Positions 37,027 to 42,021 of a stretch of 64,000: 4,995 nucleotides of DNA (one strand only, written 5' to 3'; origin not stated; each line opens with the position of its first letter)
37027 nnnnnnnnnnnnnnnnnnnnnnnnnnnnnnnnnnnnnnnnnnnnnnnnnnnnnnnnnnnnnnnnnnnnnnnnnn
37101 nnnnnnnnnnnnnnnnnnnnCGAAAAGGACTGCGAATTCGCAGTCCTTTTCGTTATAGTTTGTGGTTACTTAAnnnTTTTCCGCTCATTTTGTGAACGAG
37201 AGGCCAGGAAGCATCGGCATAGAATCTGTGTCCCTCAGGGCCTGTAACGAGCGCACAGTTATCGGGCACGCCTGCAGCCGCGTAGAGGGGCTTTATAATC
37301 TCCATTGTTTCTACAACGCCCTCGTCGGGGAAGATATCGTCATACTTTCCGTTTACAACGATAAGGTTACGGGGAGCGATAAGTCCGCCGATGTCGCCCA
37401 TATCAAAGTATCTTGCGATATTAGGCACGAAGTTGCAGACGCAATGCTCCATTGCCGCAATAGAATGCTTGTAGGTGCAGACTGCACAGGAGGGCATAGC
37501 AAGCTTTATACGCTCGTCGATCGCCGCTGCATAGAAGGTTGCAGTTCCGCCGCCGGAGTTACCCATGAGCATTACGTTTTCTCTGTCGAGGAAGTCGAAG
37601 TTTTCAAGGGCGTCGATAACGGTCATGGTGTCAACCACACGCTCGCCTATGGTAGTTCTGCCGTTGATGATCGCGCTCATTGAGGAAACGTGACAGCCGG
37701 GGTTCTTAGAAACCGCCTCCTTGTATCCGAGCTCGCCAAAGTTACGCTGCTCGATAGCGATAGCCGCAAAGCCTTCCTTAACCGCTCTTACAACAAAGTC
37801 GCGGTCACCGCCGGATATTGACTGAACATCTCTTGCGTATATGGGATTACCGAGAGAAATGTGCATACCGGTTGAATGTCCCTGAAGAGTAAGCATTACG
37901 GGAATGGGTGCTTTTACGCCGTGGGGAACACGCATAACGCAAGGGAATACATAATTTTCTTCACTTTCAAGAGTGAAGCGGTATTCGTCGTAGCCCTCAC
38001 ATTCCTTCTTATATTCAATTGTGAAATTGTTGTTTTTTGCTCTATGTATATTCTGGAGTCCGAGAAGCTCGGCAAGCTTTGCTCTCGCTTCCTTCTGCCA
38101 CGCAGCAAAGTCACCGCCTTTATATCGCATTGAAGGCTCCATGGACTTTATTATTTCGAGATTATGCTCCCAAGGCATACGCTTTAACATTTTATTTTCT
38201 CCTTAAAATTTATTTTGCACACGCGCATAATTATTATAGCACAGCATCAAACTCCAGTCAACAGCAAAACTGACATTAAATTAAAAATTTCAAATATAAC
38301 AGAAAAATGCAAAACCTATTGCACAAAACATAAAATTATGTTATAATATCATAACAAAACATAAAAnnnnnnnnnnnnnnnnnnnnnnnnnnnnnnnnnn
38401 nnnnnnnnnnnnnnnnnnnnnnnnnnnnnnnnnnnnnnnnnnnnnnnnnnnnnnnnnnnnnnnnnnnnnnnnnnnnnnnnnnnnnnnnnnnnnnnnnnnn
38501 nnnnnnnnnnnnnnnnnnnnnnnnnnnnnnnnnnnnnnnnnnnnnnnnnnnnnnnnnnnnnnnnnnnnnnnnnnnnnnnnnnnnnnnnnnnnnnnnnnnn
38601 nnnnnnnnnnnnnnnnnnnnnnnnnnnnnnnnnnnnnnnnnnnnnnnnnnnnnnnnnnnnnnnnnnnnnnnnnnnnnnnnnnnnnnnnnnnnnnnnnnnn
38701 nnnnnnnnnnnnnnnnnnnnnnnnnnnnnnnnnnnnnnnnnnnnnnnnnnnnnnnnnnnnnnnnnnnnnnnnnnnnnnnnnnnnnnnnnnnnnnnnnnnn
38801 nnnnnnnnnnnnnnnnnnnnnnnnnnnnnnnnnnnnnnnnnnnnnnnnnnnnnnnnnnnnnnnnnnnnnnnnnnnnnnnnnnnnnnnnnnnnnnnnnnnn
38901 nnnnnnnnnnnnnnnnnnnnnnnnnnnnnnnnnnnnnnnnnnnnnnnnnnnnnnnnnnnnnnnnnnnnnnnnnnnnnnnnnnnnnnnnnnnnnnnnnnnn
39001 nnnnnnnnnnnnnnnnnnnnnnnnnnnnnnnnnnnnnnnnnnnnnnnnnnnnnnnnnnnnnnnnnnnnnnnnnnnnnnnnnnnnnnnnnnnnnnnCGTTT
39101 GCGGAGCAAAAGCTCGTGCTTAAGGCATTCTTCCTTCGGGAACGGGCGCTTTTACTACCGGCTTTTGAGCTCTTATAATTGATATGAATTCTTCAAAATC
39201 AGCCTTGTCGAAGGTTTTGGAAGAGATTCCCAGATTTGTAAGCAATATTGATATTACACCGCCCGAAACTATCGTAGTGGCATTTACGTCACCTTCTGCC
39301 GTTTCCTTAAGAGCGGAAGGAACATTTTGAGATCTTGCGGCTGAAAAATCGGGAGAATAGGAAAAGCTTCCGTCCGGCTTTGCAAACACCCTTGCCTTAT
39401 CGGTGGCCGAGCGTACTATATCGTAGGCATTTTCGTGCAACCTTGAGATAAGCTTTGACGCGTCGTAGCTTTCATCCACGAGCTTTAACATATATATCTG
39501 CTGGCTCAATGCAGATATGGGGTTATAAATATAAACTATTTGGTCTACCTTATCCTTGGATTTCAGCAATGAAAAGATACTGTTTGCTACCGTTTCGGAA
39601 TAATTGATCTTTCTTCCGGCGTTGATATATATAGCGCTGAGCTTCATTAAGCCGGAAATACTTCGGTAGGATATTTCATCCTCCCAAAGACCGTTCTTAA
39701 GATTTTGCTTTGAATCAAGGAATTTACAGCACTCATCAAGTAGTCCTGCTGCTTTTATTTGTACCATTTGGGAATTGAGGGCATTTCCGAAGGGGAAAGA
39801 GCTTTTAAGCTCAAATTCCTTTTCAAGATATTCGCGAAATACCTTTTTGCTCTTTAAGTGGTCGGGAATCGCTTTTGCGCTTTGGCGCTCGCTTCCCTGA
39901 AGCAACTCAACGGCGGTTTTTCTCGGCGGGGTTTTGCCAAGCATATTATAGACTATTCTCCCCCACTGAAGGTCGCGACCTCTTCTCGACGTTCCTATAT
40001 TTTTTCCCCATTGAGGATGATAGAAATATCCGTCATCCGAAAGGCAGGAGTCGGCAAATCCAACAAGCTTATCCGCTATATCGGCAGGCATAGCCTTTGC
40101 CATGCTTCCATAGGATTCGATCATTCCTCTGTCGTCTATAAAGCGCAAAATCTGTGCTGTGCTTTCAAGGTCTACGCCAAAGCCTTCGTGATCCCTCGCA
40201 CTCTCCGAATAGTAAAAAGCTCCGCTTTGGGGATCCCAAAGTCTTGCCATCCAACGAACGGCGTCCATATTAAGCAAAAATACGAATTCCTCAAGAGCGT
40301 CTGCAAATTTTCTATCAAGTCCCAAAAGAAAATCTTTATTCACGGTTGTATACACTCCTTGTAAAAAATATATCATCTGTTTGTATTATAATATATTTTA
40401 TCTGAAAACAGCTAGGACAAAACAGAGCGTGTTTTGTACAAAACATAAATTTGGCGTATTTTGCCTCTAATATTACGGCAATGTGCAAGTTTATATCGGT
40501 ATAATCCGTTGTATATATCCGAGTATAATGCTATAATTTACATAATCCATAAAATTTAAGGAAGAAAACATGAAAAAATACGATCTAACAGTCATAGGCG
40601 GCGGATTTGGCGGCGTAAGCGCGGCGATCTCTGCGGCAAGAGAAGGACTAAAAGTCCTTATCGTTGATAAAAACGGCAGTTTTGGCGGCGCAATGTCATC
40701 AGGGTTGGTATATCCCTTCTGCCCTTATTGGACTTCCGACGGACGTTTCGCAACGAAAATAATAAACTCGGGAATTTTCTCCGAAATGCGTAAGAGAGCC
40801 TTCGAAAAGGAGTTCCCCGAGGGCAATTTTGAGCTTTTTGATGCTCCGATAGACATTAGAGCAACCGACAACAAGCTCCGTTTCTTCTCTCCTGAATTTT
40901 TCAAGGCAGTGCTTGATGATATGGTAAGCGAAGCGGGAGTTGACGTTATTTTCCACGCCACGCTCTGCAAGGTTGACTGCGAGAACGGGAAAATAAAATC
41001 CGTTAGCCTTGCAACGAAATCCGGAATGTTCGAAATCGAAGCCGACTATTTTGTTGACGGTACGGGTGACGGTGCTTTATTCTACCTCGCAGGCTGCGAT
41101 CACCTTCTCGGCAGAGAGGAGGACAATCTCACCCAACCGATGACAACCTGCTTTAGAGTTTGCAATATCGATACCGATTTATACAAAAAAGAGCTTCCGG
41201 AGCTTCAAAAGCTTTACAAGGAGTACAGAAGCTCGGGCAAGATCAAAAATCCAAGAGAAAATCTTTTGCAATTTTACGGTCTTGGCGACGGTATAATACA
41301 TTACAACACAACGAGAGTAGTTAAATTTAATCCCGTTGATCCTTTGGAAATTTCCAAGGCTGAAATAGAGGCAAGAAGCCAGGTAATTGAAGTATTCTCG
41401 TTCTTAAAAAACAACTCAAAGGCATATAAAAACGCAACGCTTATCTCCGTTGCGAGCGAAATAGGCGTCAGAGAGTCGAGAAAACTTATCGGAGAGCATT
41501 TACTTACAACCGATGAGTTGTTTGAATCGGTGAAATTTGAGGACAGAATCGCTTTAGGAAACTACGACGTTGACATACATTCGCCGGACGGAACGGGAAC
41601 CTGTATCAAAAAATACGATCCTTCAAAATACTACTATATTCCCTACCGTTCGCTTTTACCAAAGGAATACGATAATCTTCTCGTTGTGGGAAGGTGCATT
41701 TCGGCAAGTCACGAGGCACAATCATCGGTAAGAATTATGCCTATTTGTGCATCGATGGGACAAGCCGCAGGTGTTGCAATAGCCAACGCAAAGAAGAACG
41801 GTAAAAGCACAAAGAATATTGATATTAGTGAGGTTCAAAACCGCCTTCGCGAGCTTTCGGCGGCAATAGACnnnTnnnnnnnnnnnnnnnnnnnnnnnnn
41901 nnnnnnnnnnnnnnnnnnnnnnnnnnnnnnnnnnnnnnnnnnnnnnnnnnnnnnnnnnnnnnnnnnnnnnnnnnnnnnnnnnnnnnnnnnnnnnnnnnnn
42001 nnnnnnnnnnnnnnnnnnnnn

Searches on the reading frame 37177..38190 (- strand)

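Call 13: search_protein_families(library=pfam, proteins=[window:37177-38190:-], max_evalue=0.001)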
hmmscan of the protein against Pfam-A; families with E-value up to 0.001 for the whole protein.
window:37177-38190:- (338 aa): 4 families
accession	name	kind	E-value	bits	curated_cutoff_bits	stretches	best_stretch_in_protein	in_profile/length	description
PF12715.13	Abhydrolase_7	-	2.6e-14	53.7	21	1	13-313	29-336/388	Abhydrolase family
PF22244.2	GCE_fung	-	4.1e-09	37.1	27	0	190-234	89-135/231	Glucuronyl esterase, fungi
PF05448.18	AXE1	-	2.5e-05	23.7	21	1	186-243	158-216/321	Acetyl xylan esterase (AXE1)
PF00326.27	Peptidase_S9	-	0.0009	19.2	22.6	0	184-238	44-99/213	Prolyl oligopeptidase family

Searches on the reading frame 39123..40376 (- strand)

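Call 7: search_protein_families(library=pfam, proteins=[window:39123-40376:-], max_evalue=1)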
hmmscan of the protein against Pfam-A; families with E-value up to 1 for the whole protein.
window:39123-40376:- (418 aa): 1 family
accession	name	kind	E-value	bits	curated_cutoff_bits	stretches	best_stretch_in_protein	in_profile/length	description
PF03338.20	Pox_J1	-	0.079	13.3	27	1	270-296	48-74/145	Poxvirus J1 protein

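Call 8: search_protein_families(library=ncbifam, proteins=[window:39123-40376:-], max_evalue=1)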
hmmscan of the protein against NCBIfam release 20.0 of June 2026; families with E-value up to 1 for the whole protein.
window:39123-40376:- (418 aa): 0 families

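Call 98: search_protein_families(library=padloc, proteins=[window:39123-40343:-], max_evalue=0.1)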
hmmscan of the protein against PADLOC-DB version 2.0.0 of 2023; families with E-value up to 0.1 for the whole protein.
window:39123-40343:- (407 aa): 0 families

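Call 99: search_protein_families(library=phrogs, proteins=[window:39123-40343:-], max_evalue=0.1)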
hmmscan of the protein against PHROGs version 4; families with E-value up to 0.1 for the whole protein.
window:39123-40343:- (407 aa): 1 family
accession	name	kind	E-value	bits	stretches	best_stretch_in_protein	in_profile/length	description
phrog_2629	-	unknown function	0.0034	18.2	1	368-394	16-42/59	-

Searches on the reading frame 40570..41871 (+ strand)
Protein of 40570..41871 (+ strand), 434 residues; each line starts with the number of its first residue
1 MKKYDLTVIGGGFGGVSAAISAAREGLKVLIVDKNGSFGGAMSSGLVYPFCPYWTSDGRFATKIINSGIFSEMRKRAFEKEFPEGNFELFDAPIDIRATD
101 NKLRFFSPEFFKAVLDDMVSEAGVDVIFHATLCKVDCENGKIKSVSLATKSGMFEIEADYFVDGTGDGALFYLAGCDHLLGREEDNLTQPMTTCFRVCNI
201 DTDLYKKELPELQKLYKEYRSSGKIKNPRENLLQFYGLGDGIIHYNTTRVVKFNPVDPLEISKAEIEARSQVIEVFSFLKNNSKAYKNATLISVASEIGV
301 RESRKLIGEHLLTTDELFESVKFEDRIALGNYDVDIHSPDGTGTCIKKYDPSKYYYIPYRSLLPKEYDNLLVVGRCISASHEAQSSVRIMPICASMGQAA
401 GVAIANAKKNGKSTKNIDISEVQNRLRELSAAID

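Call 13: search_protein_families(library=pfam, proteins=[window:40570-41871:+], max_evalue=0.001)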
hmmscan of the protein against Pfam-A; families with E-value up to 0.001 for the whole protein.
window:40570-41871:+ (434 aa): 9 families
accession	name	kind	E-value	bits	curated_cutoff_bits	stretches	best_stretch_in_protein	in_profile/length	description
PF12831.13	FAD_oxidored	-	3.4e-115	386.1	27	1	5-426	1-416/416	FAD dependent oxidoreductase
PF07992.20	Pyr_redox_2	-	8.8e-10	38.9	26.1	1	4-36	1-33/291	Pyridine nucleotide-disulphide oxidoreductase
PF01266.30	DAO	-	6.2e-08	33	27.9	1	5-51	1-50/353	FAD dependent oxidoreductase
PF00890.30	FAD_binding_2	-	6.4e-08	32.6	20.4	1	5-42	1-38/414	FAD binding domain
PF13450.12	NAD_binding_8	-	9.4e-08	32.7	21.9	1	8-44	1-37/68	NAD(P)-binding Rossmann-like domain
PF01134.28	GIDA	-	5.5e-05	22.8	22.1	1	5-37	1-33/391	Glucose inhibited division protein A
PF00070.33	Pyr_redox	-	0.00015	22.6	22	0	6-38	2-34/82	Pyridine nucleotide-disulphide oxidoreductase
PF03486.20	HI0933_like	-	0.00017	21.6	50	1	5-39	2-36/244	HI0933-like protein Rossmann domain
PF01946.23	Thi4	-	0.0003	20.6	26.2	1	4-45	18-60/235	Thi4 family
